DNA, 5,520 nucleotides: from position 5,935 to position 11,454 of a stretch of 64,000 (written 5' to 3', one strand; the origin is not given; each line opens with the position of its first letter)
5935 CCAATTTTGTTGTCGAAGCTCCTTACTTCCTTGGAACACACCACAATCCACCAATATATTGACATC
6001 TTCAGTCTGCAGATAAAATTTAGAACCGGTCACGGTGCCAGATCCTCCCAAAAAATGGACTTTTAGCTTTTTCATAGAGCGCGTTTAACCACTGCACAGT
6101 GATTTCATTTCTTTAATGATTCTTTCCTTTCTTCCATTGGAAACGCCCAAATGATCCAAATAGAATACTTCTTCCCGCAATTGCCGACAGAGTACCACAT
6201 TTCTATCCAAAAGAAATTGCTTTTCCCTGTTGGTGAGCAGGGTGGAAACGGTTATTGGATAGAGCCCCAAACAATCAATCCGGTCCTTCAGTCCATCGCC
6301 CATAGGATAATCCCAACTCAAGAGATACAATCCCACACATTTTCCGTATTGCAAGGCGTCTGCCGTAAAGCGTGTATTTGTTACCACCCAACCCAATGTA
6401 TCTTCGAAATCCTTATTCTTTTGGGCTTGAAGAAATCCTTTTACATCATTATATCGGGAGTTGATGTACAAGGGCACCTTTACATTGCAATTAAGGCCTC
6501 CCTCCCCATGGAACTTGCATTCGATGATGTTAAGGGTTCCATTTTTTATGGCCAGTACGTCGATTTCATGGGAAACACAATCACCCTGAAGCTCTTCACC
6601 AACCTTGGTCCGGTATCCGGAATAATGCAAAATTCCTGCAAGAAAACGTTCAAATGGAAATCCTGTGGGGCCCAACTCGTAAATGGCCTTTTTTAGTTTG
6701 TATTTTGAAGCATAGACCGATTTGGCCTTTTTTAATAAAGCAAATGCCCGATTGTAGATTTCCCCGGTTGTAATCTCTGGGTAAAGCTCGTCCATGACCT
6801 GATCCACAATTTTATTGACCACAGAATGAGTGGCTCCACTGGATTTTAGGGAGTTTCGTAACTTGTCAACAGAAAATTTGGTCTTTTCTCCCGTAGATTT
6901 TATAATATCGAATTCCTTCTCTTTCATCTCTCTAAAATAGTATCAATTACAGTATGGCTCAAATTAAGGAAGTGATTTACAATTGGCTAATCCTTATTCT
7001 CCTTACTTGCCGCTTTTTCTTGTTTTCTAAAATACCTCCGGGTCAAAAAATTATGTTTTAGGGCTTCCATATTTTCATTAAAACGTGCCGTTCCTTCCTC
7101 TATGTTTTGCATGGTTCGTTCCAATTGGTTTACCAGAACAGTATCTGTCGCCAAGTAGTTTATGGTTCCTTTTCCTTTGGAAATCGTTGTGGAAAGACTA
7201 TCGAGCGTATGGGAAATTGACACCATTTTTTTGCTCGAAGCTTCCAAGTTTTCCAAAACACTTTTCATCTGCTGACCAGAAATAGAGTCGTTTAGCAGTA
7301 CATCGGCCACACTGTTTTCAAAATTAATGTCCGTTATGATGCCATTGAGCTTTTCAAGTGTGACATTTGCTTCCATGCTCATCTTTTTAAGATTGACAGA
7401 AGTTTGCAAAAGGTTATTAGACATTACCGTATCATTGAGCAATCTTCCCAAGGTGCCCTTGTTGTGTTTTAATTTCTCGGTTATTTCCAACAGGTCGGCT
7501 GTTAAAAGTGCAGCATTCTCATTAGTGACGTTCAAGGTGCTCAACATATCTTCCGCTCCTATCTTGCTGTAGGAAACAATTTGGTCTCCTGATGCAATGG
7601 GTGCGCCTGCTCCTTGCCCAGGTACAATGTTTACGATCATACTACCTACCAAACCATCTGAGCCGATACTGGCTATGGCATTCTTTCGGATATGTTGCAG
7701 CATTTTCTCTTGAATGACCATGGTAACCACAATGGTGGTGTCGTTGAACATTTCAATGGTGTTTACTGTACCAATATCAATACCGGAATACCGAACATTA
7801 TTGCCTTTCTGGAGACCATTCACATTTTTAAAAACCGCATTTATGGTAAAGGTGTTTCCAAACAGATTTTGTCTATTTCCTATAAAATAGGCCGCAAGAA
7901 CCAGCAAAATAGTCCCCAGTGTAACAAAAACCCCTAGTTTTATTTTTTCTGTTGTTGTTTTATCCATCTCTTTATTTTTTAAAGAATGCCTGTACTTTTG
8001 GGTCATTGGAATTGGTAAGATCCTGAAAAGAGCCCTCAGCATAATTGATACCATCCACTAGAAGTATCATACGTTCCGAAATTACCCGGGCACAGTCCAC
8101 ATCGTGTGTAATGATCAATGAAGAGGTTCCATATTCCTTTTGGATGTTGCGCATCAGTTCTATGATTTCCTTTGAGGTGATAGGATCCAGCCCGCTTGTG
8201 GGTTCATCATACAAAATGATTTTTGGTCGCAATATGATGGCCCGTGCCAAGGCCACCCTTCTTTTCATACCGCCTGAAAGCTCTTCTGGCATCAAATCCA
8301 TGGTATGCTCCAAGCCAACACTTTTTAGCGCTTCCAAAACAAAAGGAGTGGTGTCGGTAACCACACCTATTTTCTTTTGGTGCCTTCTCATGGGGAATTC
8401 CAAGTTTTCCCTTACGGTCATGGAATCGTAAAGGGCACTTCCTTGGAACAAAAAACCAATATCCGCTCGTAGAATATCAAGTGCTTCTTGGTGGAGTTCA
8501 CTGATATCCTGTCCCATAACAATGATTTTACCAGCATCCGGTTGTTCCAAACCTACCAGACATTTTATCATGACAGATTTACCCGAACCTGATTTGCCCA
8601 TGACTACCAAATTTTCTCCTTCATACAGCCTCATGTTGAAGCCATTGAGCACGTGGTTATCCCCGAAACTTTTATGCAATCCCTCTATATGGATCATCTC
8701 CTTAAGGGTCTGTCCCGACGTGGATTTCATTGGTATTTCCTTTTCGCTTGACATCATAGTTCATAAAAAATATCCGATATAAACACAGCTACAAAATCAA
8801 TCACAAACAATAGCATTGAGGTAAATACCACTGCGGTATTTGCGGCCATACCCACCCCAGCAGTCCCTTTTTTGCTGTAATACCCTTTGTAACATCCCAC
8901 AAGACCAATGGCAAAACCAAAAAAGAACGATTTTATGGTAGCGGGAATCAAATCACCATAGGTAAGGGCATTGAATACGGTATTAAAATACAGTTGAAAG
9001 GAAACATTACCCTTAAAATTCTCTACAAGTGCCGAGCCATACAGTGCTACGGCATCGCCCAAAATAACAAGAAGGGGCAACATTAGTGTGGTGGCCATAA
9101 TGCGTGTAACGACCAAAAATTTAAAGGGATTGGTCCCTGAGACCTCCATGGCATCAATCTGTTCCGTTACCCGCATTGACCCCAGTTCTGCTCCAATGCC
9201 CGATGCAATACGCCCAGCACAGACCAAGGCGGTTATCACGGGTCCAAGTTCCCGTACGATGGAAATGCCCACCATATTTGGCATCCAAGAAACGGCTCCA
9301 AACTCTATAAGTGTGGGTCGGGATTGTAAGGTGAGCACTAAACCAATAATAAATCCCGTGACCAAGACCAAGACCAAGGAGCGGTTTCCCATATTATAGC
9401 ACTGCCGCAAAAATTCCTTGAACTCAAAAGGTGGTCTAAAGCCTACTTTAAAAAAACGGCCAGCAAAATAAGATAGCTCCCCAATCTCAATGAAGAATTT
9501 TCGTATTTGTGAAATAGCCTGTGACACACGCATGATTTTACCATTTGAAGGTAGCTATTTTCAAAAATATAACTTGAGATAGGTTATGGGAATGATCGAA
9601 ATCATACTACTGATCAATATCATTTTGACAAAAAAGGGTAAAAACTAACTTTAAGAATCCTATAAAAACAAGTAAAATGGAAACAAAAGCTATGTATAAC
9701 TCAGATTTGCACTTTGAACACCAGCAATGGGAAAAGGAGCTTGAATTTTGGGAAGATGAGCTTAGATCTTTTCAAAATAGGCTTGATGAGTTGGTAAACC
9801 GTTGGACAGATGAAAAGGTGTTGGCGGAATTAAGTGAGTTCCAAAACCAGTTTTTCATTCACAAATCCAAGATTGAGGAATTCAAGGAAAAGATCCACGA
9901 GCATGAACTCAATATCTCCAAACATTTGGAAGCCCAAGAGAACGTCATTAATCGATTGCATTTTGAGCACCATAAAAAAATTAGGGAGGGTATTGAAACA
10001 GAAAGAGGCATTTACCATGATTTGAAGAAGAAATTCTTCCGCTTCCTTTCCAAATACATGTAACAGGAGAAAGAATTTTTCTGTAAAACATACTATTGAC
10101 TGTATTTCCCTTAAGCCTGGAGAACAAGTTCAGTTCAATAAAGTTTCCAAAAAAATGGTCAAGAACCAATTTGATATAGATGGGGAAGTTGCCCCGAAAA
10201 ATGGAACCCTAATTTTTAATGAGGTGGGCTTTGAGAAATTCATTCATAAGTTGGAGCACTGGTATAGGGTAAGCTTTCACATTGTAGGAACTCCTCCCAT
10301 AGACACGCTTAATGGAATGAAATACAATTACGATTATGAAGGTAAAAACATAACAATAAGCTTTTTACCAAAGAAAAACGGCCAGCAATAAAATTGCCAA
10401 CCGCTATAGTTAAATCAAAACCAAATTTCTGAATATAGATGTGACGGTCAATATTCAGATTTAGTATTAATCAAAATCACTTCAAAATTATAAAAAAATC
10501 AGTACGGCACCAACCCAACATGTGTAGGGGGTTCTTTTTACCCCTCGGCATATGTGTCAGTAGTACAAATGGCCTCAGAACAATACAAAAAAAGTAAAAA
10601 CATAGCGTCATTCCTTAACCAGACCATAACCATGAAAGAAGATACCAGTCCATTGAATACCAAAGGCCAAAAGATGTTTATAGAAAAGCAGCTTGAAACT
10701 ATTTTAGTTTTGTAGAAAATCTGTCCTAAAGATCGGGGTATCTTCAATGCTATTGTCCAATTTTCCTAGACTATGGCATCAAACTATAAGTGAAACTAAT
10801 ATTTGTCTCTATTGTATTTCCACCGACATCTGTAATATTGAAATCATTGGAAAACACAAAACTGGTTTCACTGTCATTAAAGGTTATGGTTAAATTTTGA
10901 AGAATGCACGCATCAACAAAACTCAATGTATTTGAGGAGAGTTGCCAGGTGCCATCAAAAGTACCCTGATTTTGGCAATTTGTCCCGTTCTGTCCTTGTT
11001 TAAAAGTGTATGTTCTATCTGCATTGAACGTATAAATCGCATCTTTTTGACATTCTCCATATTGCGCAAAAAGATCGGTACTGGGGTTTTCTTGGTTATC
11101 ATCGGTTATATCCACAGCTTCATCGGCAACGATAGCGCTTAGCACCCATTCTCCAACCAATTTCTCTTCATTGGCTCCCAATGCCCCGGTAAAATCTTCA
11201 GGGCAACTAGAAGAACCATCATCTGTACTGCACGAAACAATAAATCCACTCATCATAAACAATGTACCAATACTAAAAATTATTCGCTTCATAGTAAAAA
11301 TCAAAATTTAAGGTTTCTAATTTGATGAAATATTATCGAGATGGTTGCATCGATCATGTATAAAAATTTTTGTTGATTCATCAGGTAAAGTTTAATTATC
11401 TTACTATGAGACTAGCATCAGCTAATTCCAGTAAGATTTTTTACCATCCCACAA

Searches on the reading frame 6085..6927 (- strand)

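Call 62: search_protein_families(library=pfam, proteins=[window:6085-6927:-], max_evalue=0.01)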
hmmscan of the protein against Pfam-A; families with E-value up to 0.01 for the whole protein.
window:6085-6927:- (280 aa): 4 families
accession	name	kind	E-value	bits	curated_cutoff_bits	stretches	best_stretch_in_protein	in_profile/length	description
PF03477.21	ATP-cone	-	1.8e-05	25.6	25.8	1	8-76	3-79/88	ATP cone domain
PF04471.18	Mrr_cat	-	0.0012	19.4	21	1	89-196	6-98/115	Restriction endonuclease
PF22357.2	AF1548-like_C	-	0.0023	18.4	23.9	1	223-276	1-54/56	AF1548-like, C-terminal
PF09002.17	Card1_endonuc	-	0.0046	17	26.4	0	115-142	41-68/136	Card1-like, endonuclease domain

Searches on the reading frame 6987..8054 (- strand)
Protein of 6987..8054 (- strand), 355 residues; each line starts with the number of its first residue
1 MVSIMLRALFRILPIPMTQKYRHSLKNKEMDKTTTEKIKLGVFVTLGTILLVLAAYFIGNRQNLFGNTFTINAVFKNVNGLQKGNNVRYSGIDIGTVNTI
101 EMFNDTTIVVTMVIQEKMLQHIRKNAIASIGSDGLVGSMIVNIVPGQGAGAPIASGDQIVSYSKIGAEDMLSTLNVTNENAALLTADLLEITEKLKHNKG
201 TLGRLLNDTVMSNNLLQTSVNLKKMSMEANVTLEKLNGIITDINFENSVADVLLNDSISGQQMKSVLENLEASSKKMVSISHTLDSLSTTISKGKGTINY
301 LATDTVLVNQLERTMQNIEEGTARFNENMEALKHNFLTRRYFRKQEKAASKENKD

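Call 62: search_protein_families(library=pfam, proteins=[window:6987-8054:-], max_evalue=0.01)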
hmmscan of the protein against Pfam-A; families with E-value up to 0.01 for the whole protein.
window:6987-8054:- (355 aa): 1 family
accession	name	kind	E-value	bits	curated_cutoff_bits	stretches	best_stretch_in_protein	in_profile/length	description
PF02470.25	MlaD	-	6.9e-17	61.9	25.1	1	68-146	2-81/81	MlaD protein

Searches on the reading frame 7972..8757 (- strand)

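Call 5: search_protein_families(library=pfam, proteins=[window:7972-8757:-], max_evalue=0.01)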
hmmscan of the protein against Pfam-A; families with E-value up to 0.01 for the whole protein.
window:7972-8757:- (261 aa): 3 families
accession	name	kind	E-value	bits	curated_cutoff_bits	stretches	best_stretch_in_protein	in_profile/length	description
PF00005.33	ABC_tran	-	1.9e-33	116.4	25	1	37-188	1-137/137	ABC transporter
PF13304.12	AAA_21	-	8.2e-07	29.8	27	1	154-219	232-299/304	AAA domain, putative AbiEii toxin, Type IV TA system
PF02463.25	SMC_N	-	0.0048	16.8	40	0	48-223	25-202/220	RecF/RecN/SMC N terminal domain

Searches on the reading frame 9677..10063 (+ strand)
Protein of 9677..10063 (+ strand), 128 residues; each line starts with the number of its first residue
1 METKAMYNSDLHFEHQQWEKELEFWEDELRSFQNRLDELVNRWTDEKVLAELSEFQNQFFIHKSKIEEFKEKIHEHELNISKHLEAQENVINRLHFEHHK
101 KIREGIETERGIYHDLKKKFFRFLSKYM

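Call 5: search_protein_families(library=pfam, proteins=[window:9677-10063:+], max_evalue=0.01)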
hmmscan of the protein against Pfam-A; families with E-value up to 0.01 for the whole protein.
window:9677-10063:+ (128 aa): 0 families

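Call 10: find_homologous_proteins(query=window:9677-10063:+, max_evalue=0.001)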
Query window:9677-10063:+ (128 aa): 114 proteins with E <= 0.001 among 118 candidates.
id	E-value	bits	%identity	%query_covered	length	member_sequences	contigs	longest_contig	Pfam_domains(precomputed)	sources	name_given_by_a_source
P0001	6.8e-76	270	100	100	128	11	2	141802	-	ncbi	-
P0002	1.4e-60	221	81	100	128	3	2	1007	-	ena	-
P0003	3.8e-55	203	73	100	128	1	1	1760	-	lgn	-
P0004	5.4e-55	203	73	100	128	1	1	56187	-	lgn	-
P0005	5.4e-54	200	73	100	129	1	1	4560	-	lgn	-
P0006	1.1e-53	199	73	100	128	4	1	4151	-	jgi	jgi:hypothetical protein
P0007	4.0e-53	197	70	100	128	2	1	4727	-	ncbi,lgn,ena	-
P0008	5.0e-49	184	66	100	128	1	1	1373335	-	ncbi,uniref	ncbi:hypothetical protein ACFQ1M_16315 [Sungkyunkwania multivorans]|uniref:Uncharacterized protein n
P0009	3.7e-47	178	65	96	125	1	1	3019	-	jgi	-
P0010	2.2e-45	172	63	100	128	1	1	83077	-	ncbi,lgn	-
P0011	3.2e-45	171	66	100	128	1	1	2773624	-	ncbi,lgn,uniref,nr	ncbi:hypothetical protein GGR42_000871 [Saonia flava]|uniref:Uncharacterized protein n=1 Tax=Saonia 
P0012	2.0e-44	169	62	100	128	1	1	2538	-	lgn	-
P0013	2.0e-43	166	62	100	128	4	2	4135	-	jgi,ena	-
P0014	1.4e-42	163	60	100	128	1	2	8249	-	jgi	jgi:hypothetical protein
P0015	4.7e-42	161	59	100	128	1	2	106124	-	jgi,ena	-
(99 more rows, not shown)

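Call 13: find_related_loci(query=A1, collection=genome_contigs, flank=6000)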
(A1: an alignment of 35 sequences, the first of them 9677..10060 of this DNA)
Query A1 (128 aa) in genome_contigs; peptide patterns used: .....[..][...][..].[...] (x = any residue, [..] = any of these).
202 stretches matched a pattern; 195 encode a relative of the query (tblastn E <= 1e-3); the best 80 are kept; 80 distinct loci.
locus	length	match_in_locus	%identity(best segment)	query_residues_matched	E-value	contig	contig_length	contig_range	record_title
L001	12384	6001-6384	89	1-128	3e-72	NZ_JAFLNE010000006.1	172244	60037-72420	Allomuricauda sp. CAU 1633 contig6, whole genome shotgun sequence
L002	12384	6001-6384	86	1-128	1e-69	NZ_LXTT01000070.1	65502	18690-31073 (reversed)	Allomuricauda sp. CP2A contig-3000008, whole genome shotgun sequence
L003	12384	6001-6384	80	1-128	7e-65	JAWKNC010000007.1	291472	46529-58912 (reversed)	MAG: Allomuricauda sp. isolate BC1.155 BC1.155.fa-7, whole genome shotgun sequence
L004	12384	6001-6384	74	1-128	3e-60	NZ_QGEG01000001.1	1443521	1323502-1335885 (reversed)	Flagellimonas aquimarina strain ECD12 contig1, whole genome shotgun sequence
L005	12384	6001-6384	66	1-128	9e-55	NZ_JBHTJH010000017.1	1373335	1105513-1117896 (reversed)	Sungkyunkwania multivorans strain CCUG 62952 GCM70027502_20, whole genome shotgun sequence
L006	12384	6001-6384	66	1-128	1e-50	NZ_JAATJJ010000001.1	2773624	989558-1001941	Saonia flava strain DSM 29762 Ga0373348_01, whole genome shotgun sequence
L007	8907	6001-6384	57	1-128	4e-48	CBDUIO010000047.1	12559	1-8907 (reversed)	MAG TPA_asm: uncultured Flavobacteriaceae bacterium isolate SRR22808131_binner13_Refined_84 genome assembly, contig: ERZ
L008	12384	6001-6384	61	1-128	4e-47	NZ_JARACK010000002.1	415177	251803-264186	Mangrovimonas aestuarii strain MBT5 NODE_2_length_415177_cov_57.975297, whole genome shotgun sequence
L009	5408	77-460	59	1-128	5e-47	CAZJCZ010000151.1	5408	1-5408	MAG TPA_asm: uncultured Flavobacteriaceae bacterium isolate SRP155585_co1_154 genome assembly, contig: NODE_12007_length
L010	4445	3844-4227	57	1-128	4e-47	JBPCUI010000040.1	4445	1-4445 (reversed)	MAG: Flavobacteriaceae bacterium isolate MAG_seacave_60 S1Ck127_13900092, whole genome shotgun sequence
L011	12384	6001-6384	58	1-128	2e-46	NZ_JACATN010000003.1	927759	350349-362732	Zobellia barbeyronii strain KMM 6746 NODE_3_length_927759, whole genome shotgun sequence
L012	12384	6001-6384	56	1-128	6e-46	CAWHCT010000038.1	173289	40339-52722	MAG: uncultured Flavobacteriaceae bacterium isolate MFD03551.bin.2.119 genome assembly, contig: contig_80181, whole geno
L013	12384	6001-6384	58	1-128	2e-45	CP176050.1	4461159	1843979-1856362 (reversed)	Flavobacteriaceae bacterium M23B6Z8 chromosome, complete genome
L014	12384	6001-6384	58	1-128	2e-45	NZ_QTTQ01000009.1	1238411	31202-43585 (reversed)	Lutibacter oceani strain 325-5 Ga0138985_101, whole genome shotgun sequence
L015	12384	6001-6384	55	1-128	1e-45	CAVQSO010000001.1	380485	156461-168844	MAG: uncultured Flavobacteriaceae bacterium isolate MFD09964.bin.2.220 genome assembly, contig: contig_1035, whole genom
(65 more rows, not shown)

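Call 54: predict_structure(alignment_id=A1)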
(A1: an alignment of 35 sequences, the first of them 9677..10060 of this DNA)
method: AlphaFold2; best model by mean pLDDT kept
length: 128 residues; sequences in the alignment: 35
mean_pLDDT: 90.7   pTM: 0.80
mean pLDDT of the five models: 90.7, 90.5, 88.8, 88.8, 86.2
residues with pLDDT >= 90: 88; 70-90: 37; 50-70: 1; < 50: 2
segments of 3 or more residues with pLDDT < 50: none
pLDDT, mean of each block of 10 residues (from residue 1): 73 95 96 90 90 94 96 93 82 87 96 96 89
secondary structure, 60 per line:
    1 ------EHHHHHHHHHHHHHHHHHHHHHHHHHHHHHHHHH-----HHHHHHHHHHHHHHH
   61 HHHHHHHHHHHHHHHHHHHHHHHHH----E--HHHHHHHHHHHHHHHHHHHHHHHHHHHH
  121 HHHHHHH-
elements in order: H8-40 H46-85 H93-127

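Call 57: fold_search(model_id=the predicted structure, library=pdb)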
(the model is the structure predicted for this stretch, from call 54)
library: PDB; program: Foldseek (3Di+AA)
matches with E <= 10: 444; with E <= 0.001: 0
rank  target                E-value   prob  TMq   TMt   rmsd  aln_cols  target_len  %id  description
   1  8d9p                  2.3e-01  0.72  0.45  0.31   6.4       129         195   16  De Novo Photosynthetic Reaction Center Protein Equipped with Heme B and Mn(II) cations (released 2022-09-28)
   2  5j0l_D                3.5e-01  0.77  0.48  0.51   5.2       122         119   16  De novo design of protein homo-oligomers with modular hydrogen bond network-mediated specificity (released 2016-07-06)
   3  5vju                  3.5e-01  0.51  0.40  0.27   7.8       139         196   15  De Novo Photosynthetic Reaction Center Protein Variant Equipped with His-Tyr H-bond, Heme B, and Cd(II) ions (released 2018-04-25)
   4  8i7r_F4               4.0e-01  0.63  0.50  0.33   8.6       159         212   14  In situ structure of axonemal doublet microtubules in mouse sperm with 48-nm repeat (released 2023-10-11)
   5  5j0l_C                4.0e-01  0.57  0.43  0.45   6.0       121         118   16  De novo design of protein homo-oligomers with modular hydrogen bond network-mediated specificity (released 2016-07-06)
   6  1ya9                  5.1e-01  0.87  0.61  0.49   3.8       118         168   12  Crystal Structure of the 22kDa N-Terminal Fragment of Mouse Apolipoprotein E (released 2005-06-07)
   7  8to0_C                5.4e-01  0.87  0.63  0.50   3.3       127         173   11  48-nm repeating structure of doublets from mouse sperm flagella (released 2023-11-01)
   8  4w4k_B                5.4e-01  0.15  0.31  0.24  18.5       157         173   13  Crystal structure of a PE25-PPE41 heterodimer from a type VII secretion system of M. tuberculosis (released 2014-10-01)
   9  5mx5_D                5.8e-01  0.66  0.49  0.33   5.3       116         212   13  Mouse PA28alpha-beta (released 2017-09-13)
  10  5mx5_B                6.5e-01  0.66  0.51  0.34   5.3       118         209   13  Mouse PA28alpha-beta (released 2017-09-13)
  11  2gd5_B                6.9e-01  0.69  0.47  0.40   4.0        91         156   11  Structural basis for budding by the ESCRTIII factor CHMP3 (released 2006-06-13)
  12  3k29                  6.9e-01  0.63  0.52  0.42  30.1       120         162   18  Structure of a putative YscO homolog CT670 from Chlamydia trachomatis (released 2009-10-13)
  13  5j0k_A                7.4e-01  0.77  0.46  0.70   2.4        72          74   14  De novo design of protein homo-oligomers with modular hydrogen bond network-mediated specificity (released 2016-05-25)
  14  8dt0_A                7.4e-01  0.30  0.38  0.35  10.2       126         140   15  Scaffolding protein functional sites using deep learning (released 2022-08-10)
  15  9g0d_B                7.4e-01  0.16  0.32  0.29  13.0       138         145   12  Structure of human Mical1 bMERB_V978A domain:Rab10 complex. (released 2025-07-02)
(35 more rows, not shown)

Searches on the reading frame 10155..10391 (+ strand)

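Call 62: search_protein_families(library=pfam, proteins=[window:10155-10391:+], max_evalue=0.01)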
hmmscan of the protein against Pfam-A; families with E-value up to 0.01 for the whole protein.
window:10155-10391:+ (78 aa): 1 family
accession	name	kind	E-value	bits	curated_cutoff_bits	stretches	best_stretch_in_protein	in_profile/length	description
PF16344.10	FecR_C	-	0.00018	21.9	24.4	1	19-44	2-27/70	FecR, C-terminal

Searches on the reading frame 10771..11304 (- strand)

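Call 9: search_protein_families(library=pfam, proteins=[window:10771-11304:-], max_evalue=0.001)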
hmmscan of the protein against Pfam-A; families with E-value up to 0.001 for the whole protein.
window:10771-11304:- (177 aa): 2 families
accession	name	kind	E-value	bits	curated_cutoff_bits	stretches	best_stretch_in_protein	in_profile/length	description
PF16395.11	DUF5004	-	3.8e-40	137.8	21.6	1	28-175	2-152/153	Domain of unknown function (DUF5004)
PF13648.12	Lipocalin_4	-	2.3e-08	35.2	22.4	1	49-130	1-68/89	Lipocalin-like domain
